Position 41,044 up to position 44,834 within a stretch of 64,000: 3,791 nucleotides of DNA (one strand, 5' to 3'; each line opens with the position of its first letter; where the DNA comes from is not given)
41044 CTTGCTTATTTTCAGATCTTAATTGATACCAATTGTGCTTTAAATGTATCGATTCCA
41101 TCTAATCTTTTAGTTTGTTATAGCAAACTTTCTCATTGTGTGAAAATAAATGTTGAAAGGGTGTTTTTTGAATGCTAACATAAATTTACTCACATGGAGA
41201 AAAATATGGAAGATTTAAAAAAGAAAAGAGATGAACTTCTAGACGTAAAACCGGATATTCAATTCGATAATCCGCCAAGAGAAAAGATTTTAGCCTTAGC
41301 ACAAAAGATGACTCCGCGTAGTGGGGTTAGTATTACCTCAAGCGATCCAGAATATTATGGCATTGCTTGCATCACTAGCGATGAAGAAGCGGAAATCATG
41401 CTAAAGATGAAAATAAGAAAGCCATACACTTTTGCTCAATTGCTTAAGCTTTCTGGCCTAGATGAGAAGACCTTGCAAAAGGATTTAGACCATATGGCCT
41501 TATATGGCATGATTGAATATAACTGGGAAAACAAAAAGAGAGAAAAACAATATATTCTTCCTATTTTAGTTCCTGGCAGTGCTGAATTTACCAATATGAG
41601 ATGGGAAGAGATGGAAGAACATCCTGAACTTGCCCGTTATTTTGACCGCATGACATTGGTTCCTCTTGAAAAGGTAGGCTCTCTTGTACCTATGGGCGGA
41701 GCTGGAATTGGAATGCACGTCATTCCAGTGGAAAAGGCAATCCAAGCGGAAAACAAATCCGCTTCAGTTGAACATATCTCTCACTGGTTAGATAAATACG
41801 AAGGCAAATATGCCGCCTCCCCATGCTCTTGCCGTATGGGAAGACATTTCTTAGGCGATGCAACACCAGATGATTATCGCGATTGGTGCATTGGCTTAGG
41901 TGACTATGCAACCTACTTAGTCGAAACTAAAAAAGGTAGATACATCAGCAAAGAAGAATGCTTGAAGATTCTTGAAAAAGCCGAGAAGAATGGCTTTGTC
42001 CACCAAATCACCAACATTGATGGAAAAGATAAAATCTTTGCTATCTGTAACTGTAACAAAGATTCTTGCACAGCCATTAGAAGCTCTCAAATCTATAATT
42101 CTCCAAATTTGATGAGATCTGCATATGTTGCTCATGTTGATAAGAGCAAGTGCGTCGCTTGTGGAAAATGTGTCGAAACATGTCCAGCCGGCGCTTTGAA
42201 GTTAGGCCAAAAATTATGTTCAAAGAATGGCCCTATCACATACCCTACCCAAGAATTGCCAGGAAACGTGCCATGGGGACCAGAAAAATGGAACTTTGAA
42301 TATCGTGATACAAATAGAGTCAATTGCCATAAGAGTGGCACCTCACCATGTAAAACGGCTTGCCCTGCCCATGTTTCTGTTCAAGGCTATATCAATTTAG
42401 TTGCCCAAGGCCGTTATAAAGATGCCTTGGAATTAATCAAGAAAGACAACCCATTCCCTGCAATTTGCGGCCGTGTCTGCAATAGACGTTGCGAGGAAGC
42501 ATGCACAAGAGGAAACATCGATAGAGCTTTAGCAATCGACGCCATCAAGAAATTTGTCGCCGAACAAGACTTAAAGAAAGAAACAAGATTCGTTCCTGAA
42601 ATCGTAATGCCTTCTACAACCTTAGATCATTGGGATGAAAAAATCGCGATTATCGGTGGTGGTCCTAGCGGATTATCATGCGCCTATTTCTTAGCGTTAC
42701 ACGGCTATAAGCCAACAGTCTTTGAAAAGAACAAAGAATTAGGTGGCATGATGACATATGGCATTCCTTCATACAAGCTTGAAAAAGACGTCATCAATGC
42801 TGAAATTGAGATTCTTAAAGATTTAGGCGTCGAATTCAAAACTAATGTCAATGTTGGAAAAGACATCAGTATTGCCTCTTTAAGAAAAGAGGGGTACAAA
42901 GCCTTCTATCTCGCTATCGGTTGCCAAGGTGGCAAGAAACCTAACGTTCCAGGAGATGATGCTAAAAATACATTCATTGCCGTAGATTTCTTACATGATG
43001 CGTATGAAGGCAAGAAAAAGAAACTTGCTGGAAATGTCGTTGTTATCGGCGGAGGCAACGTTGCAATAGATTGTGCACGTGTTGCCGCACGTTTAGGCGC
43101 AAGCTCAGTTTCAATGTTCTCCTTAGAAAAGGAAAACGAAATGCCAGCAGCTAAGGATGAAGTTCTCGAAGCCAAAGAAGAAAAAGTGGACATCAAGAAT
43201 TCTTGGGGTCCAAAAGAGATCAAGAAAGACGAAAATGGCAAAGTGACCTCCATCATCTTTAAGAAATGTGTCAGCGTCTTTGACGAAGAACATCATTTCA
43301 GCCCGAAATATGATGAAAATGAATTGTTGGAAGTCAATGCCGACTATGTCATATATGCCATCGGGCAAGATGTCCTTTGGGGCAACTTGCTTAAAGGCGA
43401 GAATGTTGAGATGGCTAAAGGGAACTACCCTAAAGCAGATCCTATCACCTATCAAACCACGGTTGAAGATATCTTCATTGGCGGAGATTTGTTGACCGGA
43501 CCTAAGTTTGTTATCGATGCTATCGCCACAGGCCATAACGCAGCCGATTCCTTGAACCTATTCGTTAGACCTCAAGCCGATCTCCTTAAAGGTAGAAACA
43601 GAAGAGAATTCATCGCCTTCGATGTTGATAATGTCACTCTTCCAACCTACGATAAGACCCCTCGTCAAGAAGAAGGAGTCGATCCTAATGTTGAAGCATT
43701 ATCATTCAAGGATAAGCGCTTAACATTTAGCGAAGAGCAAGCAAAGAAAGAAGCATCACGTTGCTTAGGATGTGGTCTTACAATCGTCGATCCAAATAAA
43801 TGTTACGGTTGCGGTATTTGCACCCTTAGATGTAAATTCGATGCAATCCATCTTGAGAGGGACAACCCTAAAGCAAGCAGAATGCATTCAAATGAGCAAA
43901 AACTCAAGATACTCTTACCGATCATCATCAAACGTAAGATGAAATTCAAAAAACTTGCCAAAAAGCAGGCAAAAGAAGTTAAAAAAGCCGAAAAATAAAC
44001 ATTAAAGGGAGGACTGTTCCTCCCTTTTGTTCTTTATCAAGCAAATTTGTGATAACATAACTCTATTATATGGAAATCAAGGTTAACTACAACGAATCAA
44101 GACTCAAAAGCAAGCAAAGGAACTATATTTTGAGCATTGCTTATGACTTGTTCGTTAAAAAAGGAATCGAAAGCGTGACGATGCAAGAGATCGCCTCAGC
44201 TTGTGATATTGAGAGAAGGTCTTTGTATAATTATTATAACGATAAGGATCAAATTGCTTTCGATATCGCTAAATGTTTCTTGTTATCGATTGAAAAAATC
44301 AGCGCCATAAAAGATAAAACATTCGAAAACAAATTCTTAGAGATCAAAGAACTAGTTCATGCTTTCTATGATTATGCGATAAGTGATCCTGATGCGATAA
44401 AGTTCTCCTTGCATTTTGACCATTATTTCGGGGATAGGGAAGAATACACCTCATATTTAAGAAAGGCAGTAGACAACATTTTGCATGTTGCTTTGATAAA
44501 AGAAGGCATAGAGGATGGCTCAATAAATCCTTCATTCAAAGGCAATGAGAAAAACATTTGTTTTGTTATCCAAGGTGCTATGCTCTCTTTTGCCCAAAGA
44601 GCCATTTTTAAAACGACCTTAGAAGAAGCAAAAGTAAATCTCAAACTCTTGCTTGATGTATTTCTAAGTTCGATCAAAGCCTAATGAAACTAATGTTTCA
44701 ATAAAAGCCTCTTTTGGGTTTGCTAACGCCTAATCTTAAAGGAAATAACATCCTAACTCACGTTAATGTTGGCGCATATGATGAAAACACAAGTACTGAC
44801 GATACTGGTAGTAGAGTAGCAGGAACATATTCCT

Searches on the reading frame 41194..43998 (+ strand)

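Call 8: search_protein_families(library=pfam, proteins=[window:41194-43998:+], max_evalue=0.01)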
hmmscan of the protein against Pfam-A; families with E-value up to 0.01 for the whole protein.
window:41194-43998:+ (934 aa): 26 families (the best 25 are shown)
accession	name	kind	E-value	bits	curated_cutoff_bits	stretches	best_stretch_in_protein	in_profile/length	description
PF07992.20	Pyr_redox_2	-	2.5e-29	103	26.1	1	483-780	2-291/291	Pyridine nucleotide-disulphide oxidoreductase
PF14691.11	Fer4_20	-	1.8e-23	82.9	25.8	1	378-462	24-111/113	Dihydroprymidine dehydrogenase domain II, 4Fe-4S cluster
PF00070.33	Pyr_redox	-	2.4e-15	57.3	22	2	614-690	1-80/82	Pyridine nucleotide-disulphide oxidoreductase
PF13738.12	Pyr_redox_3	-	4.5e-12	46.3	30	1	578-764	136-305/305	Pyridine nucleotide-disulphide oxidoreductase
PF13450.12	NAD_binding_8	-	3.5e-10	40.4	21.9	1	486-521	1-36/68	NAD(P)-binding Rossmann-like domain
PF00037.32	Fer4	-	3.7e-10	39.6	21.1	2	314-336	2-24/24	4Fe-4S binding domain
PF01266.30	DAO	-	2.4e-08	34.3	27.9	1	483-518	1-37/353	FAD dependent oxidoreductase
PF01946.23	Thi4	-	1.9e-07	31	26.2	1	478-551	14-87/235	Thi4 family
PF12837.12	Fer4_6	-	4.6e-07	29.9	25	1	312-335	1-24/24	4Fe-4S binding domain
PF12831.13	FAD_oxidored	-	5.3e-07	29.7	27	1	484-526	2-44/416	FAD dependent oxidoreductase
PF12838.12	Fer4_7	-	1.7e-06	28.8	27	1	319-393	1-51/52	4Fe-4S dicluster domain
PF03486.20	HI0933_like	-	3.9e-05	23.7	50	1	483-517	2-36/244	HI0933-like protein Rossmann domain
PF01262.27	AlaDh_PNT_C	-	7.1e-05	22.8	23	0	612-647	28-62/214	Alanine dehydrogenase/PNT, C-terminal domain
PF00890.30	FAD_binding_2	-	7.7e-05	22.5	20.4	1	484-519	2-37/414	FAD binding domain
PF13187.11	Fer4_9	-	8.1e-05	23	27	0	287-334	5-51/52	4Fe-4S dicluster domain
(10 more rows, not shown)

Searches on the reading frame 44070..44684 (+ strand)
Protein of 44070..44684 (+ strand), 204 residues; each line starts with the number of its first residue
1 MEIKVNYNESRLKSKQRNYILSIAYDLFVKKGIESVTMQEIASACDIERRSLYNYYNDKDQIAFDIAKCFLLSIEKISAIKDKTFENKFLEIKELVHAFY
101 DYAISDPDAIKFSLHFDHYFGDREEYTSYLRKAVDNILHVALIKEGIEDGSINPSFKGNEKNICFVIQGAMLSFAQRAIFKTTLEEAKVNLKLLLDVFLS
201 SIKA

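Call 8: search_protein_families(library=pfam, proteins=[window:44070-44684:+], max_evalue=0.01)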
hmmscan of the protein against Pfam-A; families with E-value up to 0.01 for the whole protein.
window:44070-44684:+ (204 aa): 2 families
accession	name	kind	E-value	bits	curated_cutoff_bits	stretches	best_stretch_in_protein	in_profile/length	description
PF00440.29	TetR_N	-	2.2e-11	43.8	24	1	20-63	1-44/47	Bacterial regulatory proteins, tetR family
PF13022.12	HTH_Tnp_1_2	-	0.00012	22.7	27.9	1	8-64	6-55/122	Helix-turn-helix of insertion element transposase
